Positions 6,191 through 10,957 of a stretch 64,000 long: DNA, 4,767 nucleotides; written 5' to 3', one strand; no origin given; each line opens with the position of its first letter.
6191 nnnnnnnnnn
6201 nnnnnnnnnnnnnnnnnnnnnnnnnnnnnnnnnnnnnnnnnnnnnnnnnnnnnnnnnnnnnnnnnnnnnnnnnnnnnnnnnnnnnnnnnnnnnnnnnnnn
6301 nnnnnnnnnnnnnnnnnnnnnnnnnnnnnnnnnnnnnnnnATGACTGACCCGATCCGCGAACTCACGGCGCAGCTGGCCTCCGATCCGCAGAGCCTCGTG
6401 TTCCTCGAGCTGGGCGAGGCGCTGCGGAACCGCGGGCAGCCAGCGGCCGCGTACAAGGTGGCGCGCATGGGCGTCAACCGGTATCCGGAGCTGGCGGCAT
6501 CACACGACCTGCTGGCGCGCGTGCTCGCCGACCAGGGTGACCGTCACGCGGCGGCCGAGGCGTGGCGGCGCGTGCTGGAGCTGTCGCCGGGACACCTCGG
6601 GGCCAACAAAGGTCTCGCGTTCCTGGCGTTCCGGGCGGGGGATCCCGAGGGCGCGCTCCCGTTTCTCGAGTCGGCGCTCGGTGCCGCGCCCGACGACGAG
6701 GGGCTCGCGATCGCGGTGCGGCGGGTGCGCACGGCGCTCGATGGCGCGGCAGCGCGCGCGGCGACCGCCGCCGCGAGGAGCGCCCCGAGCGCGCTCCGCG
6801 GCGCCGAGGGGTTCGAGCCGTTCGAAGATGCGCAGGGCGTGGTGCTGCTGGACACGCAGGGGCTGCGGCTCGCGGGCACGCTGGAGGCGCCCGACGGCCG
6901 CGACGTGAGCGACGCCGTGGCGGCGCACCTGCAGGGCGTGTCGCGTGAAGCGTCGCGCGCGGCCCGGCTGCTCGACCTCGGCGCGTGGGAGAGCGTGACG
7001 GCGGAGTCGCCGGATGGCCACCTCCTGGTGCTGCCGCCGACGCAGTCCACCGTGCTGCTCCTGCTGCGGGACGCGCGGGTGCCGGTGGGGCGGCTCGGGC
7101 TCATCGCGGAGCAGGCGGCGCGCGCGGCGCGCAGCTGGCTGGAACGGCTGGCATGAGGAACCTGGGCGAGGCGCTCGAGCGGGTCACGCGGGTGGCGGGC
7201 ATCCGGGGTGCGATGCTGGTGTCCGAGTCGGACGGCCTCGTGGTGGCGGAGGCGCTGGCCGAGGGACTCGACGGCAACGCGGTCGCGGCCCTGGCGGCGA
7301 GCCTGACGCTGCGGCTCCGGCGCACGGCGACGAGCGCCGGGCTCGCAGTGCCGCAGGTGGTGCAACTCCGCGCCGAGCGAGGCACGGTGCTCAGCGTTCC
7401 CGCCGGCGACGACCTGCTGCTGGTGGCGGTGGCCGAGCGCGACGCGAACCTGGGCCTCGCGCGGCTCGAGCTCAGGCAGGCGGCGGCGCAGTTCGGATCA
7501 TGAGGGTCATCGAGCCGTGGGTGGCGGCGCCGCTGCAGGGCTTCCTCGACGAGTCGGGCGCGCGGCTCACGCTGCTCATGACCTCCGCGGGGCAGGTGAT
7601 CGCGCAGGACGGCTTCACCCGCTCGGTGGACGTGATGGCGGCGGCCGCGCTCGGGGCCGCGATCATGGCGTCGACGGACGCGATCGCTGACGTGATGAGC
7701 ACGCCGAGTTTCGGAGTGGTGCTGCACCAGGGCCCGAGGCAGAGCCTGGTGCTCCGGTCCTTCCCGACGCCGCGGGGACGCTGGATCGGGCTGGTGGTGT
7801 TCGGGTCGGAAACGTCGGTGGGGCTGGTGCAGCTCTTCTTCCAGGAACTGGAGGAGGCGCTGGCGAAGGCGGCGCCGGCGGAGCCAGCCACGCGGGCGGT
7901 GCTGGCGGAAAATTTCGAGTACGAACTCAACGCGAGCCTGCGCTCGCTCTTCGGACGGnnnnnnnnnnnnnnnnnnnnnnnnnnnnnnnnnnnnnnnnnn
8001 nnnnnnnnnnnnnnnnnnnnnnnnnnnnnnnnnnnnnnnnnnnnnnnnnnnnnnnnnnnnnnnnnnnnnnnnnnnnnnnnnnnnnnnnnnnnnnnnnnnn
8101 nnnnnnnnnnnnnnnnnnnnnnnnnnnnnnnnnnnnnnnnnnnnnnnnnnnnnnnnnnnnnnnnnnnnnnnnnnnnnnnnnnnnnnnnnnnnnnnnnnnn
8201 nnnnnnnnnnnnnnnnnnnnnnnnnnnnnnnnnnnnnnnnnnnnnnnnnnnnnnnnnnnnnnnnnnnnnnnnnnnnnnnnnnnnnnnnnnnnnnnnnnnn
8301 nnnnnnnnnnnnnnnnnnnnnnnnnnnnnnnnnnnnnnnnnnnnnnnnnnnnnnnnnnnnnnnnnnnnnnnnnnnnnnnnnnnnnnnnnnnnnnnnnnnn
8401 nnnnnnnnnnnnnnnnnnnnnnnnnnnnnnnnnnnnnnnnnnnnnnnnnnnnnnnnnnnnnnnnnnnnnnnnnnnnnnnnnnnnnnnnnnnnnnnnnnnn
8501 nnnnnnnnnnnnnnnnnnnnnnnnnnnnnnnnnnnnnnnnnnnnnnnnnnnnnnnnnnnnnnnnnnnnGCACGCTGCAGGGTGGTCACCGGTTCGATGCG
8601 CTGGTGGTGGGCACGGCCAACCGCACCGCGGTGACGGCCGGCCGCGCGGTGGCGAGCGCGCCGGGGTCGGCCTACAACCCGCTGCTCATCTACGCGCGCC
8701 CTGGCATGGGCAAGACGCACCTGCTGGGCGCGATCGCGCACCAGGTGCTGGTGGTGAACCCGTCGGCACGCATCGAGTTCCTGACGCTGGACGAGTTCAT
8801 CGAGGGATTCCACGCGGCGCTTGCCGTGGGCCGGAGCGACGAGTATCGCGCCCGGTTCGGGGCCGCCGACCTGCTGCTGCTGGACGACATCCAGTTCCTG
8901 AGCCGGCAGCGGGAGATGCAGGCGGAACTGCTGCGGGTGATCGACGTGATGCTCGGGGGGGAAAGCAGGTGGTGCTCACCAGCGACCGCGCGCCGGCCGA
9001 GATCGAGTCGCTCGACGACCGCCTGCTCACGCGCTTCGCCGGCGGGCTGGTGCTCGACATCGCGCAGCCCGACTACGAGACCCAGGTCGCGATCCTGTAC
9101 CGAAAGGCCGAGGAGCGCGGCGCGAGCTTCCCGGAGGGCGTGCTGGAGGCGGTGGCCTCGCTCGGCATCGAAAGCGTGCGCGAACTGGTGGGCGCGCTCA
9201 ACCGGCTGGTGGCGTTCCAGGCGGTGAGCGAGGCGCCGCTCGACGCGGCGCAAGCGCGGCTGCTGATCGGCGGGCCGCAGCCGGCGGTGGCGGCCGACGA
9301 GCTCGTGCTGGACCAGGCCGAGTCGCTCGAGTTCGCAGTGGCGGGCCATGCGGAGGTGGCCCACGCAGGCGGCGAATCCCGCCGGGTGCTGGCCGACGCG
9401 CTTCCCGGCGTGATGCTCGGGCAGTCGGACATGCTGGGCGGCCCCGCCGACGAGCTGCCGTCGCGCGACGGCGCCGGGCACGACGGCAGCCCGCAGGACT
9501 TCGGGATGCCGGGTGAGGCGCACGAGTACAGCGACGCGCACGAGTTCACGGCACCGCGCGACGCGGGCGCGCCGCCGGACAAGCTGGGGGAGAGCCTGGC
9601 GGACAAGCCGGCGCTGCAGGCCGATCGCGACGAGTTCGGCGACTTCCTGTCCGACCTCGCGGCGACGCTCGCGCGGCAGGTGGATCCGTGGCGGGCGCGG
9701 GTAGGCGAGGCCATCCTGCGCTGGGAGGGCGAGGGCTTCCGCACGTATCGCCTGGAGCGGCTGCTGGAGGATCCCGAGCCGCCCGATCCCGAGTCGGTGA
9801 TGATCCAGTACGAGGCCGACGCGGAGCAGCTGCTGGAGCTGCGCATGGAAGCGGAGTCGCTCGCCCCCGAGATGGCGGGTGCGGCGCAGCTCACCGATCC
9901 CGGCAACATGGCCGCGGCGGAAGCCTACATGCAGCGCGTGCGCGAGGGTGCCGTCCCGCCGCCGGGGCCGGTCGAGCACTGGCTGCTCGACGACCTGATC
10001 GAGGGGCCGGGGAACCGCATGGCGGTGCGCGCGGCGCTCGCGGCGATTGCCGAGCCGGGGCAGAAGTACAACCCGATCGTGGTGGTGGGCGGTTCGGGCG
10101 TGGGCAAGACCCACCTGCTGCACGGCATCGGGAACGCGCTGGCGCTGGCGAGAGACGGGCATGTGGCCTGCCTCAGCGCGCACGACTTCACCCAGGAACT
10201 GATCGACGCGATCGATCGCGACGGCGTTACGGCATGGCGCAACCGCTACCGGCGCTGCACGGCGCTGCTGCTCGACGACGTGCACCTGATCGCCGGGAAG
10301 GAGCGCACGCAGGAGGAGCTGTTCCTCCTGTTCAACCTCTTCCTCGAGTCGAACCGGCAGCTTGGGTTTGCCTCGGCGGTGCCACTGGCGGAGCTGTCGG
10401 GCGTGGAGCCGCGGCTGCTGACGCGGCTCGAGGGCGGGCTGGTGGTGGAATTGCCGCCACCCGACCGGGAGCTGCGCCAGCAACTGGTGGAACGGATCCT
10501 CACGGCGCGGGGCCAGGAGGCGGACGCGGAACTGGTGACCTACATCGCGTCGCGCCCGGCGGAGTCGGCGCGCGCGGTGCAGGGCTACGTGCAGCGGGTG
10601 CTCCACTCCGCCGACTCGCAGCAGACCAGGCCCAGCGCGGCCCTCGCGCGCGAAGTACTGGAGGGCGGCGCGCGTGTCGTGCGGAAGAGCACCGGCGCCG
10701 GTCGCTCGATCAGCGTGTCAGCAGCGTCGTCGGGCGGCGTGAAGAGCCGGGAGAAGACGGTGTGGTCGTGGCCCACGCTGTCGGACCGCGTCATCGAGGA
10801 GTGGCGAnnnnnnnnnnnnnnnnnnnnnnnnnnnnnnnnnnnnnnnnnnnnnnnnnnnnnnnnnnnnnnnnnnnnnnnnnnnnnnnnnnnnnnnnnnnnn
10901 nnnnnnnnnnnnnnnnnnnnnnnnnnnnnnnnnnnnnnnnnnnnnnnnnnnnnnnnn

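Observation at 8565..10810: Two-headed DnaA/Hda-like AAA+ protein without DNA-binding domain, encoded between mglA and a PATAN gene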

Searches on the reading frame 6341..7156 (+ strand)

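Call 9: search_protein_families(library=pfam, proteins=[window:6341-7156:+], max_evalue=0.01)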
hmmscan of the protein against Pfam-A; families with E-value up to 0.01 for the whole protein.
window:6341-7156:+ (271 aa): 13 families
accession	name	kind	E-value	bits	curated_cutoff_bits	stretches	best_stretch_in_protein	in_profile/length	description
PF07719.23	TPR_2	-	1.4e-09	37.7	27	1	53-85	2-34/34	Tetratricopeptide repeat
PF13432.12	TPR_16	-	9.3e-08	32.8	32.7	1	58-119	3-64/65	Tetratricopeptide repeat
PF13428.12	TPR_14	-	1.7e-07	31.6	23.5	2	55-93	4-42/44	Tetratricopeptide repeat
PF14559.12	TPR_19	-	2.2e-07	31.5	25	1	62-120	1-59/68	Tetratricopeptide repeat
PF03259.23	Robl_LC7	-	5e-07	29.8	23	1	163-242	14-90/91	Roadblock/LC7 domain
PF13174.12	TPR_6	-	2.1e-05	25.3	26.3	0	58-84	6-32/33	Tetratricopeptide repeat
PF13176.12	TPR_7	-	2.3e-05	24.6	27.9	0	55-82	2-29/36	Tetratricopeptide repeat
PF13374.12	TPR_10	-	5.5e-05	23.5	27.5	0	57-81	7-31/42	Tetratricopeptide repeat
PF00515.34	TPR_1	-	6.3e-05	23.1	27.8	0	58-84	7-33/34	Tetratricopeptide repeat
PF13424.12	TPR_12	-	8.3e-05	23.2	30.1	1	52-116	3-75/77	Tetratricopeptide repeat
PF13181.12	TPR_8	-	0.00076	19.9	25.7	0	55-84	4-33/34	Tetratricopeptide repeat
PF13371.12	TPR_9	-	0.00079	19.8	35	1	63-123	6-66/73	Tetratricopeptide repeat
PF13431.12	TPR_17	-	0.0063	17.1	24.4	0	75-106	2-33/34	Tetratricopeptide repeat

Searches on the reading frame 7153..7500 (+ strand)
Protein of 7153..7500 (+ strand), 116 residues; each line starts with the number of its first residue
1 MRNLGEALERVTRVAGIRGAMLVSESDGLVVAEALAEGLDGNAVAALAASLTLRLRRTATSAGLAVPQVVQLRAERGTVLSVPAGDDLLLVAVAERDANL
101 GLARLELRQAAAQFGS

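Call 9: search_protein_families(library=pfam, proteins=[window:7153-7500:+], max_evalue=0.01)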
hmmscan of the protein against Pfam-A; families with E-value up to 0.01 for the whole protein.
seq(116 aa): 1 family
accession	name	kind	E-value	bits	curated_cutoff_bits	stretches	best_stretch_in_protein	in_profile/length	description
PF03259.23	Robl_LC7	-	1.2e-09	38.2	23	1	6-93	4-90/91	Roadblock/LC7 domain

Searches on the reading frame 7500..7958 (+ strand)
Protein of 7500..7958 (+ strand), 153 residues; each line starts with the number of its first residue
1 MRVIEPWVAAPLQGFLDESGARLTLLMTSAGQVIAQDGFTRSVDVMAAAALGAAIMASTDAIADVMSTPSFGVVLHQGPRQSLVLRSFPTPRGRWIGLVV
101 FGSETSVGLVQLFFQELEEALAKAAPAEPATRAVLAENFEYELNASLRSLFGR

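Call 9: search_protein_families(library=pfam, proteins=[window:7500-7958:+], max_evalue=0.01)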
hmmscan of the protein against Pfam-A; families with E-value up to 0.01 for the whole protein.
seq(153 aa): 1 family
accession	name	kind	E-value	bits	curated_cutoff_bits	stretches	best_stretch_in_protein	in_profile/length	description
PF03259.23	Robl_LC7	-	0.0073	16.5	23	0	13-78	7-71/91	Roadblock/LC7 domain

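Call 33: search_solved_structures(query=window:7500-7958:+, max_evalue=1, show_alignments=1)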
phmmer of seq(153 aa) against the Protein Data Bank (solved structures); distinct sequences matched with E-value up to 1: 10.
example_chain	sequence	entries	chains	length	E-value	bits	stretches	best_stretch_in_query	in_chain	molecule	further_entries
6h5b_B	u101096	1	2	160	4.9e-08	36.4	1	17-123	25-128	MglB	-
6izw_B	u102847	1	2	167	5.5e-08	36.3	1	17-123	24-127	Gliding motility protein MglB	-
6hjm_A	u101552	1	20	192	7.4e-08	35.8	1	17-123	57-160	MglB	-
1j3w_A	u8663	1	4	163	1.4e-05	28.4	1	12-144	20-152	Giding protein-mglB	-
3t1r_A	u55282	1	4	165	1.9e-05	28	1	12-144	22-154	Gliding protein MglB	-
3t1s_A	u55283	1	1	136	0.00014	25.2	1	12-126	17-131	Gliding protein MglB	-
3t12_B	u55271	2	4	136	0.0013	22.1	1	11-127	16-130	Gliding protein MglB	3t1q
3t1x_A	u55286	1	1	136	0.0013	22.1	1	12-125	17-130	Gliding protein MglB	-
7zzz_J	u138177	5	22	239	0.28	14.5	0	37-87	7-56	Major capsid protein P5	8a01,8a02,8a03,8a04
8h5s_A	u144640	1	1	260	0.54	13.6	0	6-72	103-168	Beta-phosphoglucomutase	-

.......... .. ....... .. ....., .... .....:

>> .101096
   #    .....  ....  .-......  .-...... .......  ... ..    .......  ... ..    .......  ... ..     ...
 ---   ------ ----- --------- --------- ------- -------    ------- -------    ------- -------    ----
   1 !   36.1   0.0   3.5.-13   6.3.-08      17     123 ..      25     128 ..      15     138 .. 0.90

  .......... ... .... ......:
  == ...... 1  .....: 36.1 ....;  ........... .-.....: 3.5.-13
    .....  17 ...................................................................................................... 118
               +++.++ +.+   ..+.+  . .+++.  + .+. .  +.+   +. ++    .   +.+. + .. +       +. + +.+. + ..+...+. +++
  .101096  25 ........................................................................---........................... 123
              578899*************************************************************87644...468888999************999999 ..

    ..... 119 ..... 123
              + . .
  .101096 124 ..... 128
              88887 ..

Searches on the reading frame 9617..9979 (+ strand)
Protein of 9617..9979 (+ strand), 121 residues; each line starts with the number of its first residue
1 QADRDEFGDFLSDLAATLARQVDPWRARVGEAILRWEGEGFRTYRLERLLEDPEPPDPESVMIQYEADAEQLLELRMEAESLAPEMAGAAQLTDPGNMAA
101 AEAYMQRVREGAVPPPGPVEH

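Call 38: search_solved_structures(query=A3, max_evalue=10, show_alignments=2)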
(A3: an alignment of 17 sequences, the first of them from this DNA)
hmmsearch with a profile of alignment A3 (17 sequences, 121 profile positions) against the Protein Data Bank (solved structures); distinct sequences matched with E-value up to 10: 4.
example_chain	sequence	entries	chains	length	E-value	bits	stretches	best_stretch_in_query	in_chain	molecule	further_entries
8th8_I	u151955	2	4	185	0.3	14.4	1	32-76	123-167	EF-hand calcium-binding domain protein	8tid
13gm_C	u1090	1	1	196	0.51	13.6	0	42-96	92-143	Charged multivesicular body protein 1a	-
1ugo_A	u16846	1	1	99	0.55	13.5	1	68-105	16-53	Bcl2-associated athanogene 5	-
8bhf_n1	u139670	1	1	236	1.9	11.8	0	2-30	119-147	CCR4-NOT transcription complex subunit 3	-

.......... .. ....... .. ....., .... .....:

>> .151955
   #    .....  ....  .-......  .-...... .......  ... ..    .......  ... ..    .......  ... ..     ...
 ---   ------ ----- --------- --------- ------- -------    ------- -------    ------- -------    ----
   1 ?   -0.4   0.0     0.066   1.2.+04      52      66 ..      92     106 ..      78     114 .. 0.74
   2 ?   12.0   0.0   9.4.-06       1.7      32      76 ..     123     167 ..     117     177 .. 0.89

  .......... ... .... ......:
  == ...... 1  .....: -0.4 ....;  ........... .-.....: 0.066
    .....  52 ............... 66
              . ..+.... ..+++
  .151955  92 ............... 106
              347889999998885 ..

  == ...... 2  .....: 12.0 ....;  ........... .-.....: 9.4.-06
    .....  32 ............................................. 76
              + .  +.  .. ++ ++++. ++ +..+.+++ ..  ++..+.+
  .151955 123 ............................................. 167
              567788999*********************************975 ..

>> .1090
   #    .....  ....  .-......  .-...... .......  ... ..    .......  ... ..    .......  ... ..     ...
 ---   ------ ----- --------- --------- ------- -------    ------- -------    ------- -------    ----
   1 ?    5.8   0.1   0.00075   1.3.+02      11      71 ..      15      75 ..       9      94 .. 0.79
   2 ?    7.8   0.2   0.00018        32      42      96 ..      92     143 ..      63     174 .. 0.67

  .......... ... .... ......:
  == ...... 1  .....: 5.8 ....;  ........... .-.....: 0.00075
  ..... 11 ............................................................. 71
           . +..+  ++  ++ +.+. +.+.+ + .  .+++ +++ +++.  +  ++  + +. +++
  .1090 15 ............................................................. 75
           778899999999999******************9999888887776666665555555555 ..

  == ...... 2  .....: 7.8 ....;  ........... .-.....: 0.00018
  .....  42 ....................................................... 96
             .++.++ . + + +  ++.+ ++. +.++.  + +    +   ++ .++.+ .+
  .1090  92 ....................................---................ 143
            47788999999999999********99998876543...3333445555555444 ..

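Call 39: search_protein_families(library=pfam, alignment_id=A3, max_evalue=10)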
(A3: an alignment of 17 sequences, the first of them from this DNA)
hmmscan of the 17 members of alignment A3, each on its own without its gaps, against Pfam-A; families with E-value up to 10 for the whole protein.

A. member 1, seq(121 aa): 0 families

B. families by the number of members that match (of 17 scanned): 7 families
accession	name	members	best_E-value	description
PF19887.4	DUF6360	3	0.0046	Family of unknown function (DUF6360)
PF11795.13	DUF3322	2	0.0073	Uncharacterized protein conserved in bacteria N-term (DUF3322)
PF24359.1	DUF7515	2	0.075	Domain of unknown function (DUF7515)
PF16326.10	ABC_tran_CTD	2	0.17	ABC transporter C-terminal domain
PF20471.4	DUF6716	1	0.0024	Putative glycosyltransferase (DUF6716)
PF14760.11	Rnk_N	1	0.34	Rnk N-terminus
PF18407.7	GNAT_like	1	0.89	GCN5-related N-acetyltransferase like domain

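Call 87: predict_structure(alignment_id=A3)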
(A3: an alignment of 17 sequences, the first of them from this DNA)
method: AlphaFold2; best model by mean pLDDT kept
length: 121 residues; sequences in the alignment: 17
mean_pLDDT: 87.3   pTM: 0.69
mean pLDDT of the five models: 87.3, 85.8, 82.1, 82.1, 76.7
residues with pLDDT >= 90: 74; 70-90: 35; 50-70: 12; < 50: 0
segments of 3 or more residues with pLDDT < 50: none
pLDDT, mean of each block of 10 residues (from residue 1): 72 72 82 95 94 89 96 96 91 95 95 76 54
secondary structure, 60 per line:
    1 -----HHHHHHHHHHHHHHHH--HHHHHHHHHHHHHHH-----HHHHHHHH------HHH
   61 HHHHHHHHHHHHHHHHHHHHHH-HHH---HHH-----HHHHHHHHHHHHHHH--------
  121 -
elements in order: H6-21 H24-38 H44-51 H58-82 H98-112

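Call 91: fold_search(model_id=the predicted structure, library=pdb)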
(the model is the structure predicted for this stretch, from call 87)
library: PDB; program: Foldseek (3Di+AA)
matches with E <= 10: 7; with E <= 0.001: 0
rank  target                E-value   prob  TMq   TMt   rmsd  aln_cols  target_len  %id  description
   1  5jg7_B                4.3e+00  0.12  0.19  0.17  11.0        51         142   22  Crystal structure of putative periplasmic binding protein from Salmonella typhimurium LT2 (released 2016-04-27)
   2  5jg7_A                6.5e+00  0.08  0.22  0.18  14.1        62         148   19  Crystal structure of putative periplasmic binding protein from Salmonella typhimurium LT2 (released 2016-04-27)
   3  7urj_MODEL_1_A        7.7e+00  0.18  0.32  0.57   2.7        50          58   14  Backbone-modified variant of the B domain of Staphylococcal protein A: beta3- and ACPC-residues in helix 2 (released 2023-05-03)
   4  7tir_MODEL_1_A        8.2e+00  0.15  0.31  0.55   2.8        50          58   16  Backbone-modified variant of the B domain of Staphylococcal protein A: beta3-residues in helix 3 (released 2022-12-21)
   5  4h6h_B                8.2e+00  0.12  0.31  0.44   5.9        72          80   12  Crystal Structure of Staphylococcal Complement Inhibitor SCIN-B(4-85) (released 2012-12-19)
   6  5ir5                  9.2e+00  0.02  0.21  0.06  14.2        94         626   16  Crystal structure of wild-type bacterial lipoxygenase from Pseudomonas aeruginosa PA-LOX with space group P21212 at 1.9  (released 2016-08-10)
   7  9itp_P                9.7e+00  0.07  0.21  0.33  11.0        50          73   12  Chloroflexus aurantiacus ATP synthase, state 2, focused refinement of FO and peripheral stalk (released 2025-03-19)

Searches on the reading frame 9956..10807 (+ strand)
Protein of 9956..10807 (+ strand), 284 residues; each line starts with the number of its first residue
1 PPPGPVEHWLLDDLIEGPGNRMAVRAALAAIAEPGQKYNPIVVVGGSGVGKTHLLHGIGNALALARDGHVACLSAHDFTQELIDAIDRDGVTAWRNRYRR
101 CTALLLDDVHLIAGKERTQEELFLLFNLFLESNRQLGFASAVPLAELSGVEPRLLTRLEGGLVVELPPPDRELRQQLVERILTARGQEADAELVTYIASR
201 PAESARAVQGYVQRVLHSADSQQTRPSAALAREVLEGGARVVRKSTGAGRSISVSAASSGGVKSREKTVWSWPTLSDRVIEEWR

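Call 68: search_protein_families(library=ncbifam, proteins=[window:9956-10807:+], max_evalue=0.001)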
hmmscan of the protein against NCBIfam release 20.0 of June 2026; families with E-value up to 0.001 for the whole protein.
seq(284 aa): 12 families
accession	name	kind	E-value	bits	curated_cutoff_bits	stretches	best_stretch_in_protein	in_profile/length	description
TIGR00362.1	DnaA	equivalog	1.3e-57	195.8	343.9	1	11-237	110-337/437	chromosomal replication initiator protein DnaA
NF001154.0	PRK00149.3-3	equivalog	2.3e-38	132.3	410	1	11-234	123-355/462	chromosomal replication initiator protein DnaA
NF009087.0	PRK12422.1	equivalog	1.7e-26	93.4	657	1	33-223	136-329/455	chromosomal replication initiator protein DnaA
TIGR03420.1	DnaA_homol_Hda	equivalog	4.2e-24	85.3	194.8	1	13-235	16-225/226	DnaA regulatory inactivator Hda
NF006571.0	PRK09087.1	equivalog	1.3e-12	48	297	1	25-237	31-222/228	DnaA regulatory inactivator HdaA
NF038214.1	IS21_help_AAA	equivalog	1.3e-10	41.4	200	1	39-129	91-180/232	IS21-like element helper ATPase IstB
NF051883.1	DnaARegInactHdaA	equivalog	7.7e-09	35.5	300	1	12-237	18-224/229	DnaA regulatory inactivator HdaA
NF006505.0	PRK08939.1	equivalog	2.5e-07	30.3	228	1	20-109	135-226/306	primosomal protein DnaI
NF005982.0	PRK08084.1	equivalog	1.3e-06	28.1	268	1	24-230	32-228/235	DnaA inactivator Hda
NF005378.0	PRK06921.1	subfamily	8.2e-06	25.1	207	1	36-120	115-198/266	hypothetical protein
NF005304.0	PRK06835.1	equivalog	0.00033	19.9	215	1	36-147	181-293/330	ATP-binding protein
NF005098.0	PRK06526.1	subfamily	0.00079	18.9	296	0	38-120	109-190/266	transposase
